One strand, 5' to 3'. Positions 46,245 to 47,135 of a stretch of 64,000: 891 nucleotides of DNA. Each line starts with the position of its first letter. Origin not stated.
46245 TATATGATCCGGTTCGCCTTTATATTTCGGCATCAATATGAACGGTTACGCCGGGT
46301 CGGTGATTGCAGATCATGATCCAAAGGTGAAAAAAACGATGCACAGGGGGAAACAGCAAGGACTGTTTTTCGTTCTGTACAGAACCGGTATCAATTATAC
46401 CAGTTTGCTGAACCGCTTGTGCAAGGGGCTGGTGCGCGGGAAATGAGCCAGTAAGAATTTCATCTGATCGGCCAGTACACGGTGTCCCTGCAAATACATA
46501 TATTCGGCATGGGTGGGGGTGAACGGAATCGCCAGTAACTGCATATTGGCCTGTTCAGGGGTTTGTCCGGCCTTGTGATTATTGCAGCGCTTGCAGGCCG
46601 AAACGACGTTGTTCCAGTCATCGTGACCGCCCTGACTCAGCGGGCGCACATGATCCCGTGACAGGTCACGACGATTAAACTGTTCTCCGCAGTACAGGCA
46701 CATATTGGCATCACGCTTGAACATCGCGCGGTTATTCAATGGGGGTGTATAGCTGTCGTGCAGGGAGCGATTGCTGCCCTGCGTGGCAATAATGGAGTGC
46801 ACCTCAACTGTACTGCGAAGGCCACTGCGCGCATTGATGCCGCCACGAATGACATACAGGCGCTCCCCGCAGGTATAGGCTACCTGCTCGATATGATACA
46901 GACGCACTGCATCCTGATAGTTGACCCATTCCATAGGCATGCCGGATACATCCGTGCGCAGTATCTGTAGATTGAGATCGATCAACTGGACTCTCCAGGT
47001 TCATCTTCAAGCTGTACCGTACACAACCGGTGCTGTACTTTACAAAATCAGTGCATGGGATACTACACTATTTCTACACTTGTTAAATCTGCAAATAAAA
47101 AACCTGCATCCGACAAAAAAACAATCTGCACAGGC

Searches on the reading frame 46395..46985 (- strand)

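Call 54: search_protein_families(library=pfam, proteins=[window:46395-46985:-], max_evalue=0.0001)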
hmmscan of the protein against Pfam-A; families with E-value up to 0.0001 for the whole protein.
window:46395-46985:- (196 aa): 3 families
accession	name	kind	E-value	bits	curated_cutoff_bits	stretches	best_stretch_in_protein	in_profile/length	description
PF14279.12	HNH_5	-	3.7e-16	59.3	27.5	1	96-150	1-55/56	HNH endonuclease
PF01844.29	HNH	-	4.9e-14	52.6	21.4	1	96-138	1-44/47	HNH endonuclease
PF13395.12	HNH_4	-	1.1e-07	32.1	22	1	96-143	1-53/54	HNH endonuclease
